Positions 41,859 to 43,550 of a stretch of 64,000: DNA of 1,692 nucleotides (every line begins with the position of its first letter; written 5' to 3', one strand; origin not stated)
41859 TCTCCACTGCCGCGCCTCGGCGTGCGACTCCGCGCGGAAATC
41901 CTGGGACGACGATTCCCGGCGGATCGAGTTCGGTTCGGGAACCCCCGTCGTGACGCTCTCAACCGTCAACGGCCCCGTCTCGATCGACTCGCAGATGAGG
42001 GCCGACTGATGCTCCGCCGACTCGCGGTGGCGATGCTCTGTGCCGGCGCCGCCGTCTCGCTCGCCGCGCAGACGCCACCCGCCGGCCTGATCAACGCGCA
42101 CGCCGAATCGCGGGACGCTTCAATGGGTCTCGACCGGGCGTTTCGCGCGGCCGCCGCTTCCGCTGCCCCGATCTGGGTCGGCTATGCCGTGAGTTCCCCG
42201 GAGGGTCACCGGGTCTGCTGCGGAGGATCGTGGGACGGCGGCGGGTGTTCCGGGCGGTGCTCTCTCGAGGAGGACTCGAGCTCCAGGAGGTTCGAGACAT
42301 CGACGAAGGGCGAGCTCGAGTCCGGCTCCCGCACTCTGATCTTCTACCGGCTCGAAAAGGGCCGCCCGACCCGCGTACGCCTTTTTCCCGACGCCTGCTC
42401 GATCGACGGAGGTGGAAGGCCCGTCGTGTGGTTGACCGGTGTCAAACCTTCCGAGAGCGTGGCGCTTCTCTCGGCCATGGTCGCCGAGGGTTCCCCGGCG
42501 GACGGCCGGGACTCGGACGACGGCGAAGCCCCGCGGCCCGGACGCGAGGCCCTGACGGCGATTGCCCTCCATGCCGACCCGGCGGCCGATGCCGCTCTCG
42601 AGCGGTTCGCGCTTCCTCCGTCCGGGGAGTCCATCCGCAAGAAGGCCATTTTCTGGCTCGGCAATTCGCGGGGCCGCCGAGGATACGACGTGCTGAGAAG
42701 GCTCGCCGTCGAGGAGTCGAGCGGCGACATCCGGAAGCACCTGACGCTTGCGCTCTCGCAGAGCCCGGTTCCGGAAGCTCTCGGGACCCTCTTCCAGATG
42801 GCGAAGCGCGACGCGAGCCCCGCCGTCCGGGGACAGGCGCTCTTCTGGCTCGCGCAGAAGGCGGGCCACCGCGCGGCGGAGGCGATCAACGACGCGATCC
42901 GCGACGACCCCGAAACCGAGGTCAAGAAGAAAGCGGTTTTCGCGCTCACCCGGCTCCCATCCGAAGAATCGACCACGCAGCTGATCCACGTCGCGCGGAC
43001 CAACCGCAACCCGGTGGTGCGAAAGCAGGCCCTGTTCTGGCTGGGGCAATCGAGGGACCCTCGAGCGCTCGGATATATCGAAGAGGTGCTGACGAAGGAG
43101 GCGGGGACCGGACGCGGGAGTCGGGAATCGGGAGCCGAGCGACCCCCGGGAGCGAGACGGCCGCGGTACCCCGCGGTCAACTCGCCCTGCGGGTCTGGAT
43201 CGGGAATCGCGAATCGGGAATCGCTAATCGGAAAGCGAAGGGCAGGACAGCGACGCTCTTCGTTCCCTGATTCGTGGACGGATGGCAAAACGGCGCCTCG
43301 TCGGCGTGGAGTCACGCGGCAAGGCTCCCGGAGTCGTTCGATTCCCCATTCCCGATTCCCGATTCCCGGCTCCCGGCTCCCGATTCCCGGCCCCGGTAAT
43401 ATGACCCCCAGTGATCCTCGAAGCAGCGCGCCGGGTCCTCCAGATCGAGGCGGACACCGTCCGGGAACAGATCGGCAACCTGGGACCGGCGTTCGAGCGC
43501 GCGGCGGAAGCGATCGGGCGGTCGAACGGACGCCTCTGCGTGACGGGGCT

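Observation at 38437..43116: Five-gene translationally coupled ECF module: sigma / ZAS-like anti-sigma / secreted HEAT protein / DUF4097 adhesin-like / secreted HEAT protein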

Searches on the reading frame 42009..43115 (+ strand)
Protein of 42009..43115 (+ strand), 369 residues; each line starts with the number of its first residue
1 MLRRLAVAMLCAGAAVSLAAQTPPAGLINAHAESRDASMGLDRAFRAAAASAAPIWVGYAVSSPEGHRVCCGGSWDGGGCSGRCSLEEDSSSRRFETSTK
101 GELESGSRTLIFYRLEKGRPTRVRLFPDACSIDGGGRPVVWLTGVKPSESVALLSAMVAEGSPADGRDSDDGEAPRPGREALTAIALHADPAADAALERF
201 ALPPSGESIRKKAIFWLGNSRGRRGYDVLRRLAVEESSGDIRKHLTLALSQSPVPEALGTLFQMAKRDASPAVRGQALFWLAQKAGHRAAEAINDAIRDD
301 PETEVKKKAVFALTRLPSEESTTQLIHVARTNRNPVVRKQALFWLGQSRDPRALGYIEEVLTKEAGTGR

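Call 13: find_homologous_proteins(query=window:42009-43115:+)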
Query window:42009-43115:+ (369 aa): 6042 proteins with E <= 0.001 among 8000 candidates; the best 120 are listed.
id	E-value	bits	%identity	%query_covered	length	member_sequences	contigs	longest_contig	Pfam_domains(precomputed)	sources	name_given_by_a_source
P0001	4.0e-220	748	93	98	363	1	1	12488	PF03130.23,PF13646.13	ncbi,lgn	-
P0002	4.3e-200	682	84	98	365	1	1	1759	PF02985.29,PF03130.23,PF13646.13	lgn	-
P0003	5.7e-171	586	75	93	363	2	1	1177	PF03130.23,PF13646.13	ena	-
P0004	2.7e-163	561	72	98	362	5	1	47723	PF02985.29,PF03130.23,PF13646.13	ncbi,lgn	-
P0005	4.2e-163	560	71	98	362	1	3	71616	PF02985.29,PF03130.23,PF13646.13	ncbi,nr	ncbi:MAG: HEAT repeat domain-containing protein [Acidobacteria bacterium]|nr:HEAT repeat domain-cont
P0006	7.7e-162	556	70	98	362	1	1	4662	PF02985.29,PF03130.23,PF13646.13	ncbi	ncbi:MAG: HEAT repeat domain-containing protein [Acidobacteriota bacterium]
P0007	1.6e-137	476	65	93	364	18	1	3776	PF03130.23,PF13646.13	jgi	jgi:HEAT repeat protein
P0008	5.9e-115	402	56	98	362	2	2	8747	PF02985.29,PF11838.15,PF03130.23,PF13646.13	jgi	jgi:hypothetical protein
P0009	7.7e-111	389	58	91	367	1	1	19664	PF03130.23,PF13646.13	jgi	jgi:hypothetical protein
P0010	8.9e-111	388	55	94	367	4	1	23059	PF02985.29,PF11838.15,PF03130.23,PF13646.13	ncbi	-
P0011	1.1e-110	388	56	98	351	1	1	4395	PF02985.29,PF03130.23,PF13513.13,PF13646.13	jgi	jgi:hypothetical protein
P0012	5.4e-110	386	56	90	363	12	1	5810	PF02985.29,PF03130.23,PF13646.13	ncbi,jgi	-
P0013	9.3e-110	385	55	97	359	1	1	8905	PF02985.29,PF11838.15,PF03130.23,PF13513.13,PF13646.13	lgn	-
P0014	3.4e-109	383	57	89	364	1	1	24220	PF02985.29,PF03130.23,PF13646.13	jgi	jgi:HEAT repeat protein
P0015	4.8e-109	383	55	98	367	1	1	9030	PF02985.29,PF03130.23,PF13646.13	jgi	jgi:hypothetical protein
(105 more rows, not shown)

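Call 16: find_related_loci(query=A1, collection=genome_contigs, flank=7000)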
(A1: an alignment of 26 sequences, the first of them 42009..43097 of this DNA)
Query A1 (363 aa) in genome_contigs; peptide patterns used: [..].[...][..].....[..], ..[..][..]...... (x = any residue, [..] = any of these).
599 stretches matched a pattern (row limit reached: there are more); 588 encode a relative of the query (tblastn E <= 1e-3); the best 80 are kept; 80 distinct loci.
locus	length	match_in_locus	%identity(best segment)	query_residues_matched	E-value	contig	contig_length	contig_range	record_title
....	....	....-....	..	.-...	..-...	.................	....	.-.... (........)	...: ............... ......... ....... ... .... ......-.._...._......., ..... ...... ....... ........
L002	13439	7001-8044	55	17-363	8e-114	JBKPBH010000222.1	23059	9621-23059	MAG: Acidobacteriota bacterium isolate GB_EKS_MAG_00083 GB_EKS_000000655816, whole genome shotgun sequence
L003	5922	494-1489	54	32-363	1e-105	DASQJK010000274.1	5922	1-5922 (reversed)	MAG TPA_asm: Thermoanaerobaculia bacterium isolate SMAG_U11884 k141_118342, whole genome shotgun sequence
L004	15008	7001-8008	55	27-361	3e-105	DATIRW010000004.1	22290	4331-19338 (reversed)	MAG TPA_asm: Thermoanaerobaculia bacterium isolate SMAG_U15913 k141_53607, whole genome shotgun sequence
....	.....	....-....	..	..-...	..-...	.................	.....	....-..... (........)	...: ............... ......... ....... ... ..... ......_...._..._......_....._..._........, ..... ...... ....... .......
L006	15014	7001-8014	50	23-361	3e-103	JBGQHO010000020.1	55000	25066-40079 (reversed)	MAG: Terriglobia bacterium isolate OBJ2_061818_070_70 k141_761744_length_55000_cov_28.6579, whole genome shotgun sequenc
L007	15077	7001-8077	45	5-362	3e-98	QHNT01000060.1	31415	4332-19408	MAG: Verrucomicrobia bacterium isolate AV7 14_0929_05_30cm_scaffold_2170_curated, whole genome shotgun sequence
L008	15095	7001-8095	46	2-362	2e-96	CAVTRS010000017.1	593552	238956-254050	MAG: uncultured Acidobacteriota bacterium isolate MFD09567.bin.2.56 genome assembly, contig: contig_66230, whole genome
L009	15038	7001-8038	49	5-363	9e-97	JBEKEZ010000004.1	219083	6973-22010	MAG: Terriglobia bacterium isolate SPRUCE 218 SPRUCE_218_4, whole genome shotgun sequence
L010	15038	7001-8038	48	11-363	2e-96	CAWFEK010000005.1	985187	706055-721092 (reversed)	MAG: Bryobacterales bacterium isolate MFD04463.bin.1.193 genome assembly, contig: contig_21714, whole genome shotgun seq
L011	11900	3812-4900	48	9-361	2e-96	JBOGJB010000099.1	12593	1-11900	MAG: Vicinamibacterales bacterium isolate M3-S_metawrap_bin.293 k127_2101113, whole genome shotgun sequence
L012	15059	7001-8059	46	4-363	7e-96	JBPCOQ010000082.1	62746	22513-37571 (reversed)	MAG: Bryobacteraceae bacterium isolate TH_ant_mag_160 S1Ck127_3954284_flag_0_multi_37.9882_len_62746, whole genome shotg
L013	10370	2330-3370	50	23-363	2e-95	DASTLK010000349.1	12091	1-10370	MAG TPA_asm: Vicinamibacteria bacterium isolate SMAG_U2771 k141_1042991, whole genome shotgun sequence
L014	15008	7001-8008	49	29-363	1e-95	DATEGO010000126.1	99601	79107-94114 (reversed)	MAG TPA_asm: Candidatus Acidoferrum sp. isolate SMAG_U8787 k141_2535559, whole genome shotgun sequence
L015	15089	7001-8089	48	1-361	3e-95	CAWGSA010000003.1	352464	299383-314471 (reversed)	MAG: uncultured Acidobacteriota bacterium isolate MFD06085.bin.1.160 genome assembly, contig: contig_35777, whole genome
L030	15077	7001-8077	46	5-363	2e-92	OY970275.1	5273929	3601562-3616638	MAG: uncultured Acidobacteriota bacterium isolate MFD03399.bin.c.2 genome assembly, chromosome: 1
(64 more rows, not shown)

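Call 33: predict_structure(alignment_id=A1)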
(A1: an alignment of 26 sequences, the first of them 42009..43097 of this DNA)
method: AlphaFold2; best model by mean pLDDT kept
length: 363 residues; sequences in the alignment: 26
mean_pLDDT: 85.2   pTM: 0.81
mean pLDDT of the five models: 85.2, 85.1, 84.3, 83.8, 83.0
residues with pLDDT >= 90: 237; 70-90: 51; 50-70: 42; < 50: 33
segments of 3 or more residues with pLDDT < 50: 1-5, 13-15, 17-20, 75-78, 91-100, 164-167
pLDDT, mean of each block of 10 residues (from residue 1): 49 48 75 94 92 91 78 52 70 44 72 91 87 90 96 93 53 67 93 96 93 94 96 96 97 96 97 97 93 96 97 94 97 97 96 96 92
secondary structure, 60 per line:
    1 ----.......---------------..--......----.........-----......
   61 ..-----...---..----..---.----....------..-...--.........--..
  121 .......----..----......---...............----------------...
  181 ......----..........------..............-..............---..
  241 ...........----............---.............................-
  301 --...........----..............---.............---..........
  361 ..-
elements in order: H5-11 E31-36 H41-49 E55-62 E68-70 H90-93 E103-105 E108-116 E119-127 E138-143 H147-161 H178-186 H191-200 H207-220 H222-235 H239-251 H256-267 H271-299 H303-313 H318-331 H335-347 H351-362

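Call 35: find_encoding_contigs(protein=P0001, flank=8000, max_places=2)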
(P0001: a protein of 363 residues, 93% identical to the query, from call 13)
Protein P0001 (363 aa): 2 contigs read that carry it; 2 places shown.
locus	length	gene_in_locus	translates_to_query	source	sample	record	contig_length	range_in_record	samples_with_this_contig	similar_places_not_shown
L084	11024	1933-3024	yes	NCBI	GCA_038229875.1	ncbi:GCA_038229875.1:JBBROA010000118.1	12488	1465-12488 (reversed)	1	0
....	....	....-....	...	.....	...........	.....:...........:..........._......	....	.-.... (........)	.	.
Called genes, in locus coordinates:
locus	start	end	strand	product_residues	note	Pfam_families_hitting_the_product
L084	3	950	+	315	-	?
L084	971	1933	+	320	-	-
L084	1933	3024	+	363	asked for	PF03130:HEAT_PBS (faint), PF13646:HEAT_2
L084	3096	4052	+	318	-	PF13580:SIS_2 (faint), PF01380:SIS, PF00571:CBS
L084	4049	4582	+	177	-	PF00702:Hydrolase (weak), PF08282:Hydrolase_3 (weak)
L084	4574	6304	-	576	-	PF13620:CarboxypepD_reg (faint)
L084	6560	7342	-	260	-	PF00902:TatC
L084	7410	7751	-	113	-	PF02416:TatA_B_E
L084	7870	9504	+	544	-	PF00595:PDZ (weak), PF13180:PDZ_2, PF17820:PDZ_6, PF03572:Peptidase_S41, PF28547:CHD_PDZ-protease (faint)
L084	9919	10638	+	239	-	-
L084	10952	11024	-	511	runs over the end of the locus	?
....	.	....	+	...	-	?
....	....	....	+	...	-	-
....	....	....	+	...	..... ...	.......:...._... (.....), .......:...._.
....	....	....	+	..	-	?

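Call 39: fold_search(model_id=the predicted structure, library=pdb)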
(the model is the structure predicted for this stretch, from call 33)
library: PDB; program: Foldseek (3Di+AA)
matches with E <= 10: 1172; with E <= 0.001: 45
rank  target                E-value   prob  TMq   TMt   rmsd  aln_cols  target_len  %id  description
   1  7q1f_C                2.2e-06  1.00  0.40  0.61   5.8       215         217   21  CPAP:TUBULIN:IE5 ALPHAREP COMPLEX (released 2022-04-20)
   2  7p0h_A                2.7e-06  1.00  0.40  0.36   5.5       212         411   24  Crystal structure of Helicobacter pylori ComF fused to an artificial alphaREP crystallization helper(named B2) (released 2022-04-06)
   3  4jw2_B                2.8e-06  1.00  0.39  0.67   5.9       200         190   25  Selection of specific protein binders for pre-defined targets from an optimized library of artificial helicoidal repea (released 2013-09-25)
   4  3ltj                  2.9e-06  1.00  0.40  0.68   5.8       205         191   24  Structure of a new family of artificial alpha helicoidal repeat proteins (alpha-Rep) based on thermostable HEAT-like rep (released 2010-10-13)
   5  6fsq                  3.2e-06  1.00  0.40  0.39   5.1       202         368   23  Structure of A3_bGFPD, an artificial bi-domain protein based on two different alphaRep domains : A3 and a GFP binding do (released 2018-08-08)
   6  3ltm_B                4.0e-06  1.00  0.39  0.70   4.9       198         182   24  Structure of a new family of artificial alpha helicoidal repeat proteins (alpha-Rep) based on thermostable HEAT-like r (released 2010-10-13)
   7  6ft5                  4.2e-06  1.00  0.40  0.70   5.2       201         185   24  Structure of A3_A3, an artificial bi-domain protein based on two identical alphaRep A3 domains (released 2018-08-08)
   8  7q1f_T                4.4e-06  1.00  0.40  0.61   5.7       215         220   21  CPAP:TUBULIN:IE5 ALPHAREP COMPLEX (released 2022-04-20)
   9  8aw4_A                5.1e-06  1.00  0.40  0.69   5.2       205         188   22  Structure of a complex of biosynthetic proteins bB-E3 and bGFPD-YY (released 2022-12-28)
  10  7z0g_T                5.9e-06  1.00  0.38  0.58   7.8       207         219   23  CPAP:TUBULIN:IE5 ALPHAREP COMPLEX P1 SPACE GROUP (released 2022-04-13)
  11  4xl5_C                6.2e-06  1.00  0.40  0.56   8.2       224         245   25  X-ray structure of bGFP-A / EGFP complex (released 2015-08-19)
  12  3ltm_A                9.8e-06  1.00  0.39  0.70   5.4       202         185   24  Structure of a new family of artificial alpha helicoidal repeat proteins (alpha-Rep) based on thermostable HEAT-like r (released 2010-10-13)
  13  6gx7_E                1.1e-05  1.00  0.38  0.67   5.2       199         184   24  Tubulin-CopN-alphaRep complex (released 2019-04-24)
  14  6bzx_A                1.1e-05  1.00  0.40  0.50   7.6       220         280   24  Structure of the artificial complex alpha-Rep/Octarellin V.1 crystallized by counter diffusion in a capillary (released 2019-01-09)
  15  6gwc_C                1.1e-05  1.00  0.38  0.59   7.6       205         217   24  Tubulin:iE5 alphaRep complex (released 2019-01-30)
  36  5n3u_A                4.3e-04  1.00  0.32  0.41   7.8       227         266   18  The structure of the complex of CpcE and CpcF of phycocyanin lyase from Nostoc sp. PCC7120 (released 2017-12-06)
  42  5n3u_B                7.8e-04  1.00  0.34  0.66   4.0       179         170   19  The structure of the complex of CpcE and CpcF of phycocyanin lyase from Nostoc sp. PCC7120 (released 2017-12-06)
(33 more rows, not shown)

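Call 52: search_protein_families(library=pfam, proteins=[L030:4729-5520:+, L007:4465-5250:+], max_evalue=5)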
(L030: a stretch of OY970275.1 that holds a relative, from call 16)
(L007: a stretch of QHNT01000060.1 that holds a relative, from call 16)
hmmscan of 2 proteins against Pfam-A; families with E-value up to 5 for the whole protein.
L030:4729-5520:+ (263 aa): 1 family
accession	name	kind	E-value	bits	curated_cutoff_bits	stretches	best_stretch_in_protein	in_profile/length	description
PF13490.11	zf-HC2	-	0.21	12.2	22.2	1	6-34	5-35/35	Putative zinc-finger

L007:4465-5250:+ (261 aa): 1 family
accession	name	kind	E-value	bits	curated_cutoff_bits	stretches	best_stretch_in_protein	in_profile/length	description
PF13490.11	zf-HC2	-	0.0046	17.5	22.2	1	6-34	5-35/35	Putative zinc-finger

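Call 81: find_homologous_proteins(query=L030:6962-8077:+)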
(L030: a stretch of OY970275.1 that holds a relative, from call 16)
Query L030:6962-8077:+ (372 aa): 7929 proteins with E <= 0.001 among 8000 candidates; the best 120 are listed.
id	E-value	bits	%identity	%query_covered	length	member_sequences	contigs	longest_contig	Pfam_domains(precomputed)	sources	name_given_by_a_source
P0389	6.0e-225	764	92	100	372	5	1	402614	PF02985.29,PF03130.23,PF13513.13,PF13646.13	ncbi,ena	-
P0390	2.2e-219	746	91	100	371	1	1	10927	PF02985.29,PF03130.23,PF13513.13,PF13646.13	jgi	jgi:HEAT repeat protein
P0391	1.0e-207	708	85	100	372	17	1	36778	PF02985.29,PF03130.23,PF13513.13,PF13646.13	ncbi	ncbi:MAG: HEAT repeat domain-containing protein [Candidatus Acidiferrum sp.]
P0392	1.7e-204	697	84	100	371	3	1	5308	PF02985.29,PF03130.23,PF13513.13,PF13646.13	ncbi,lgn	ncbi:MAG: HEAT repeat domain-containing protein [Candidatus Acidiferrum sp.]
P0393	3.7e-204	696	83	100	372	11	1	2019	PF02985.29,PF03130.23,PF13513.13,PF13646.13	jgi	-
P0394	4.4e-204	696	83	100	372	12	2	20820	PF02985.29,PF03130.23,PF13513.13,PF13646.13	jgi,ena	-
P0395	1.1e-203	694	83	100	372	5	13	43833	PF02985.29,PF03130.23,PF13513.13,PF13646.13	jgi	jgi:hypothetical protein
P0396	3.3e-203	693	83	100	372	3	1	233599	PF02985.29,PF03130.23,PF13513.13,PF13646.13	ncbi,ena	-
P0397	8.6e-203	691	83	100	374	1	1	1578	PF02985.29,PF03130.23,PF13513.13,PF13646.13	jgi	jgi:HEAT repeat protein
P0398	8.9e-203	691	83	100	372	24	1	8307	PF02985.29,PF03130.23,PF13513.13,PF13646.13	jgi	-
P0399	3.0e-202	690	83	100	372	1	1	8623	PF02985.29,PF03130.23,PF13513.13,PF13646.13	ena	-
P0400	3.1e-202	689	83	100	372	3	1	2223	PF02985.29,PF03130.23,PF13513.13,PF13646.13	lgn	-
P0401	7.4e-202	688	82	100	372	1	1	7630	PF02985.29,PF03130.23,PF13513.13,PF13646.13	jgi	jgi:hypothetical protein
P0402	8.7e-202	688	82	100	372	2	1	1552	PF02985.29,PF03130.23,PF13513.13,PF13646.13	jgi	jgi:hypothetical protein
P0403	1.9e-201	687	83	100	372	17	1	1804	PF02985.29,PF03130.23,PF13513.13,PF13646.13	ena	-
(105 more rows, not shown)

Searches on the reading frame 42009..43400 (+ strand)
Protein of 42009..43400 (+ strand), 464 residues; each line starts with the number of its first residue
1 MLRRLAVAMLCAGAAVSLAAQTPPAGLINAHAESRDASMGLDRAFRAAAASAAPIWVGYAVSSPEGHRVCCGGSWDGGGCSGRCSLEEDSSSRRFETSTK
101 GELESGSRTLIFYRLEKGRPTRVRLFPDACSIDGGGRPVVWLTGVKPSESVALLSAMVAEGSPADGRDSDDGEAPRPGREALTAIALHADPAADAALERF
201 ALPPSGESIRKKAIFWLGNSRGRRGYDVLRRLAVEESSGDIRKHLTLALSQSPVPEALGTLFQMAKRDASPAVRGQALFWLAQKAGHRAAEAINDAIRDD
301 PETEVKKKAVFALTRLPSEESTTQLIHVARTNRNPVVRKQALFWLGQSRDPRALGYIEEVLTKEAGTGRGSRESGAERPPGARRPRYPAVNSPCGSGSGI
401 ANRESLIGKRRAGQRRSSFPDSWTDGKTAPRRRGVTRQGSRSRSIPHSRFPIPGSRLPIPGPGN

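Call 10: search_protein_families(library=pfam, proteins=[window:42009-43400:+], max_evalue=0.01)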
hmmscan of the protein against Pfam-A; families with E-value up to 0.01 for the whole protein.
window:42009-43400:+ (464 aa): 4 families
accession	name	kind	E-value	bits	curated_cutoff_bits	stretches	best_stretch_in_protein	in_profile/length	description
PF13646.12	HEAT_2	-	5.7e-25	87.9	27.7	3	260-341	3-83/88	HEAT repeats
PF03130.22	HEAT_PBS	-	3e-08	33.8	20.9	0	337-361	1-25/27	PBS lyase HEAT-like repeat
PF02985.28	HEAT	-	0.00033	21.1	23.5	0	259-282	3-25/31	HEAT repeat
PF13513.12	HEAT_EZ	-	0.0091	17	27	0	251-279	23-50/55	HEAT-like repeat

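Call 11: search_protein_families(library=ncbifam, proteins=[window:42009-43400:+], max_evalue=0.01)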
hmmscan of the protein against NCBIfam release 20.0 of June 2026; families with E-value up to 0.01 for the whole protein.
window:42009-43400:+ (464 aa): 2 families
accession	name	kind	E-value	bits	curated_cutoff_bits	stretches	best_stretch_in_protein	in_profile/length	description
NF045915.1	PhycobilmeDegNblB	equivalog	1.6e-05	24.5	300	0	281-364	59-142/214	phycobilisome degradation protein NblB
NF010374.0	PRK13800.1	equivalog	8.1e-05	21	1196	1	227-340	779-890/898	fumarate reductase/succinate dehydrogenase flavoprotein subunit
